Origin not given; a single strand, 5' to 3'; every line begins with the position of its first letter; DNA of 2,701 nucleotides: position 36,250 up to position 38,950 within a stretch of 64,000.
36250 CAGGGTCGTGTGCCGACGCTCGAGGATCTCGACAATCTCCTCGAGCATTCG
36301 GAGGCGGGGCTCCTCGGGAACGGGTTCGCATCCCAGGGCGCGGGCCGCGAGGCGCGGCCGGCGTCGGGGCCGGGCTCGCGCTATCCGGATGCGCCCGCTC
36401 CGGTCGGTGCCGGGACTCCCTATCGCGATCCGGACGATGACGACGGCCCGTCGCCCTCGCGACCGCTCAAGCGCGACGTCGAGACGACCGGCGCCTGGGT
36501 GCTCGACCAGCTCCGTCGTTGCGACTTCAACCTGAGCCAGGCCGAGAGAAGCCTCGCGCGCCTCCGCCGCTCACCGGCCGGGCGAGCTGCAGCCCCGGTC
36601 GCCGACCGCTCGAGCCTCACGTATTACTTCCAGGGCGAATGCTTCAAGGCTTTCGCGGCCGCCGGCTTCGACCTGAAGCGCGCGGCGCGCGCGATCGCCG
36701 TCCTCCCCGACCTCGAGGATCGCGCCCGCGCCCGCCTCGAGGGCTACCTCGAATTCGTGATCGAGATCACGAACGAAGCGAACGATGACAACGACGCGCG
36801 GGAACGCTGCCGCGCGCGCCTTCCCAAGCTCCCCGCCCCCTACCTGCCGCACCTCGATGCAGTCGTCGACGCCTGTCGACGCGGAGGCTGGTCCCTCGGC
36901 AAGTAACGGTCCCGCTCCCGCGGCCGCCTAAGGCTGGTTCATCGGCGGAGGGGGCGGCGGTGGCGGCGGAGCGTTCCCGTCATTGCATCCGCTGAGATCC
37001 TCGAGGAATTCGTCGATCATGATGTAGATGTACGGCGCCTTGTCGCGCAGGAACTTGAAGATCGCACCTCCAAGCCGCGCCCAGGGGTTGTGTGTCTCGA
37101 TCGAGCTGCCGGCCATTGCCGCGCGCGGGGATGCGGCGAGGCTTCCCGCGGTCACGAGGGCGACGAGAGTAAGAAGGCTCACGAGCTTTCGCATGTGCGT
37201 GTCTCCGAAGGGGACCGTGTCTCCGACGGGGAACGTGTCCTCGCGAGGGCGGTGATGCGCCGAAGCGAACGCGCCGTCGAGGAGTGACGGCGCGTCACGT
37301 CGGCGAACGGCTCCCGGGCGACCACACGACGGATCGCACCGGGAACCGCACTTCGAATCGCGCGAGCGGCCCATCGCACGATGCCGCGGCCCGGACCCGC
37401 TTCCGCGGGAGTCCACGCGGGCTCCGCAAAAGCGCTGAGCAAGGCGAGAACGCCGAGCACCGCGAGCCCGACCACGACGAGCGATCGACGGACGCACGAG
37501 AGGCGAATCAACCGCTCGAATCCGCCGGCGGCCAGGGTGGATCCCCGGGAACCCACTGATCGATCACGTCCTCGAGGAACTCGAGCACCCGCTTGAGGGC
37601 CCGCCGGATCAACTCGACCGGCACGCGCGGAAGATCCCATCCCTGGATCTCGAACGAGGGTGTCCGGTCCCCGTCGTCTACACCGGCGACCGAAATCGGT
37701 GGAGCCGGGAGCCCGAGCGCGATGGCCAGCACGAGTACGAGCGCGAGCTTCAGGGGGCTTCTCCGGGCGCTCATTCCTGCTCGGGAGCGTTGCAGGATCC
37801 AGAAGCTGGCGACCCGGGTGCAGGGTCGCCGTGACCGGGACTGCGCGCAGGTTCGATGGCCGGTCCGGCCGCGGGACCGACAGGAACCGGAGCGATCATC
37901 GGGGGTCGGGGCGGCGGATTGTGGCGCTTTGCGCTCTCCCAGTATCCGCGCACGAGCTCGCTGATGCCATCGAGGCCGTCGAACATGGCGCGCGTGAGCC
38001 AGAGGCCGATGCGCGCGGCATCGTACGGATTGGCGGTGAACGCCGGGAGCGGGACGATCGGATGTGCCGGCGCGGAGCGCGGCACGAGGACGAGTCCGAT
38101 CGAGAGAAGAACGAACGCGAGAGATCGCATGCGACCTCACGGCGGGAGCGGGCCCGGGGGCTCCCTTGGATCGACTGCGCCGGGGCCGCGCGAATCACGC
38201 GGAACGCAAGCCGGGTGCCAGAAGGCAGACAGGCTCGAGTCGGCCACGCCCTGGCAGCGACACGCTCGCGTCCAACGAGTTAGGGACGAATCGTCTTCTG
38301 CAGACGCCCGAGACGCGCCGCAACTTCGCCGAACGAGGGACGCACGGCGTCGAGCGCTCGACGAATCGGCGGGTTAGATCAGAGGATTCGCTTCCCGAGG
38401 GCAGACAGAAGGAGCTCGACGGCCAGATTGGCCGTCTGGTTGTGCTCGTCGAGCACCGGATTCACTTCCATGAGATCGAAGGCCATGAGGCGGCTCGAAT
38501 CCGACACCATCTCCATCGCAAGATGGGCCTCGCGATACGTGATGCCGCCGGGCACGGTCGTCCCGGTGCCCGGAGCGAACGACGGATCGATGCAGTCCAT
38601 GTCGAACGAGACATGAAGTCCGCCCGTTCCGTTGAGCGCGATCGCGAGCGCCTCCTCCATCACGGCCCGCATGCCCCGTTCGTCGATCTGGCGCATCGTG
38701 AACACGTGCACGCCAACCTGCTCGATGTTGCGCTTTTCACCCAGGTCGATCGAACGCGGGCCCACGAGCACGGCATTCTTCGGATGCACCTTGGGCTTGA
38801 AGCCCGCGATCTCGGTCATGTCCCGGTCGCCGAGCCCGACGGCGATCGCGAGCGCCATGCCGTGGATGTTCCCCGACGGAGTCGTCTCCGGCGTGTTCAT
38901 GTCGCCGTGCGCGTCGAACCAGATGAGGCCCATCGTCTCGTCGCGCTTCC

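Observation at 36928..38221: Near-consensus sigma-54 promoter driving a coupled array of 3-4 paralogous small secreted proline-tailed proteins, beside a GAF-type sigma-54 activator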

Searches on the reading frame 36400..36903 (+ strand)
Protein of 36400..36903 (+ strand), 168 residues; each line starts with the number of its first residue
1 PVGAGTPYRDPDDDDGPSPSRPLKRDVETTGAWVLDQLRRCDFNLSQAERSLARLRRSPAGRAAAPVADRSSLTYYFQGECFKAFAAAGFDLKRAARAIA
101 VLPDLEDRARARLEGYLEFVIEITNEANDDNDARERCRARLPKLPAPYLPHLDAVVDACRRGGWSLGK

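Call 31: find_related_loci(query=A5, collection=genome_contigs, flank=6000)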
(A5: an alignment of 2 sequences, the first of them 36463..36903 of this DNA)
Query A5 (147 aa) in genome_contigs; peptide patterns used: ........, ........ (x = any residue, [..] = any of these).
69 stretches matched a pattern; 6 encode a relative of the query (tblastn E <= 1e-3); 6 distinct loci.
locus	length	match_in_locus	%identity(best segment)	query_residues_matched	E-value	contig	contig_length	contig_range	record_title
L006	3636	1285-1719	89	1-145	4e-84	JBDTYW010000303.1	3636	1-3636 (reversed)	MAG: Candidatus Eisenbacteria bacterium isolate cluster4_bin.150 NODE_126383_length_3636_cov_7.271433, whole genome shot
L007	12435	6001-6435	89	1-145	2e-83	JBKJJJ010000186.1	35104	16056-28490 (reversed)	MAG: Candidatus Eisenbacteria bacterium isolate ant_bin.20 S1Ck117_5446180_flag_0_multi_14.0000_len_35104, whole genome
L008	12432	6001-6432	87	2-145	6e-82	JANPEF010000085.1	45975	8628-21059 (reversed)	MAG: Candidatus Eisenbacteria bacterium isolate VAR_78_metabat_282 VAR_78_k141_1384920, whole genome shotgun sequence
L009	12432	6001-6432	86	2-145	1e-81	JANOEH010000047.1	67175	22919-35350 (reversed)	MAG: Candidatus Eisenbacteria bacterium isolate SOY_65_metabat_360 SOY_65_k141_2961497, whole genome shotgun sequence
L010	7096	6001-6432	87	2-145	2e-81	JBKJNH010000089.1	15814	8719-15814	MAG: Candidatus Eisenbacteria bacterium isolate ant_bin.365 S1Ck117_1195034_flag_1_multi_9.0000_len_15814, whole genome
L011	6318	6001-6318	93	1-106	3e-62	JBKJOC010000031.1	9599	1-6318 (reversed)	MAG: Candidatus Eisenbacteria bacterium isolate ant_bin.394 k117_5867568, whole genome shotgun sequence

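Call 52: search_protein_families(library=pfam, proteins=[window:36400-36903:+], max_evalue=10)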
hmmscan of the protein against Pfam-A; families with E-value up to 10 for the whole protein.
window:36400-36903:+ (168 aa): 0 families

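Call 85: find_related_loci(query=A5, collection=metagenome_contigs, flank=3500)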
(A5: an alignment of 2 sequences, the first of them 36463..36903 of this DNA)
Query A5 (147 aa) in metagenome_contigs; peptide patterns used: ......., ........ (x = any residue, [..] = any of these).
134 stretches matched a pattern; 22 encode a relative of the query (tblastn E <= 1e-3); 22 distinct loci.
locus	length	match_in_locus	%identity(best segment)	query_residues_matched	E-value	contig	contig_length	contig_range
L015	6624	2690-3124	90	2-146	1e-83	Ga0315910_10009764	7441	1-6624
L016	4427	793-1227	88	1-145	1e-83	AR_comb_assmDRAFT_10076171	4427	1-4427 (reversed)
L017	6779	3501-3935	88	1-145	2e-83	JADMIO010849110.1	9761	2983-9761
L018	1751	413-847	88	1-145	5e-87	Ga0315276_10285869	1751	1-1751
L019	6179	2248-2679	88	2-145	2e-82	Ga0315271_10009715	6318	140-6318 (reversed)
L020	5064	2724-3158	88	1-145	3e-82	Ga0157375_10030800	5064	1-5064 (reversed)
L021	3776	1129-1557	89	1-143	2e-82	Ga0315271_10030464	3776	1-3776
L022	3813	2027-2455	89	1-143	9e-83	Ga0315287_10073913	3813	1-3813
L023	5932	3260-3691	88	2-145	2e-82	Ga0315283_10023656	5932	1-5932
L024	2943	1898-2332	88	1-145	3e-83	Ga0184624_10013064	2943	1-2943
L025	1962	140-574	88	1-145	2e-85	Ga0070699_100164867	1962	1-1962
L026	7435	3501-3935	87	1-145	9e-82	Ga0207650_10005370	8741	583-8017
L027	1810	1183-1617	87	1-145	2e-85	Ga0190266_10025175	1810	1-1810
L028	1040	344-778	88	1-145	4e-88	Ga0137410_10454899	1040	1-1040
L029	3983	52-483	88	2-145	1e-81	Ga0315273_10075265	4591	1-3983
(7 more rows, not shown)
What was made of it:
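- Tried and rejected: Scans seeded with the activator's C-terminal domain did work (calls 31, 85).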

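Call 91: search_solved_structures(query=A5, max_evalue=10, show_alignments=2)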
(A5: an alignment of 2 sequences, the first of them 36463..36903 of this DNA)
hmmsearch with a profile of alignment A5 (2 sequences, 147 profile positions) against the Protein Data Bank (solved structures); distinct sequences matched with E-value up to 10: 2.
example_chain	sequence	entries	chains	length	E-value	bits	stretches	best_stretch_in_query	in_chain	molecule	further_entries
5f5t_A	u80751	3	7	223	1.2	12.3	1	53-123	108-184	Putative uncharacterized protein | Prp38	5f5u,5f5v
7ymi_3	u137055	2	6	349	4.8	10.3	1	54-81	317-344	High light inducible protein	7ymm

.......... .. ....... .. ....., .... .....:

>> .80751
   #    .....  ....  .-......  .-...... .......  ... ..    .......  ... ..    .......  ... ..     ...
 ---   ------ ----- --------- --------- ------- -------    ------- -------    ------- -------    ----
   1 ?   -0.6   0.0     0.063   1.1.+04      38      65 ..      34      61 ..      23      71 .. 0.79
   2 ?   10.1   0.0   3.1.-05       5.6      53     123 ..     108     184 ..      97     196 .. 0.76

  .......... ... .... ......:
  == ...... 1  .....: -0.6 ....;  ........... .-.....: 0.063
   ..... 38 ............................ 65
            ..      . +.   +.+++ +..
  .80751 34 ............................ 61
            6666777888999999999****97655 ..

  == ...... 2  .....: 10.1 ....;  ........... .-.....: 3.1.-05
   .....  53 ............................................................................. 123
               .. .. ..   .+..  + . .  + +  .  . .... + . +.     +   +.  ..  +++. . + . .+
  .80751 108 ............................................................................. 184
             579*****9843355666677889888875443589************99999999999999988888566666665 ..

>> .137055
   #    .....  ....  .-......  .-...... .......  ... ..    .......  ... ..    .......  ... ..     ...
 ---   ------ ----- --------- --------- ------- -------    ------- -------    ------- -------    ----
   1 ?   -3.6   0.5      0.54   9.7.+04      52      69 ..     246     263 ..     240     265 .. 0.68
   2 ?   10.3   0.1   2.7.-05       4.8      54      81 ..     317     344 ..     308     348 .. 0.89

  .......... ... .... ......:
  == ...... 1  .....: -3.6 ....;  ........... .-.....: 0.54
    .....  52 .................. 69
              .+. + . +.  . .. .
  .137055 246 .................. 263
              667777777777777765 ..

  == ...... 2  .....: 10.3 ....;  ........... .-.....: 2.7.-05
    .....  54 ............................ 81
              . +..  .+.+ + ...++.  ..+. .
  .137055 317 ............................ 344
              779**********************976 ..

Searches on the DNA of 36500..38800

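Call 72: search_rna_families(source=window, start=36500, end=38800, threshold=evalue, max_evalue=1)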
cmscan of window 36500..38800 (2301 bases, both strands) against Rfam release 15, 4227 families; matches with E-value up to 1: 2.
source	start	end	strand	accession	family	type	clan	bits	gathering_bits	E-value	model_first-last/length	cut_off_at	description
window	37268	37354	-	RF01521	CC1840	Gene; sRNA;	-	26.5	50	0.72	1-95/95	no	caulobacter sRNA CC1840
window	36580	36595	+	RF01834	fiv_FSE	Cis-reg; frameshift_element;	-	21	53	0.17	2-17/35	no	ribosomal frameshift site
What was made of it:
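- Tried and rejected: Rfam over 36500-38800 gave only sub-threshold noise, so the B-A interval is not a known RNA (call 72).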
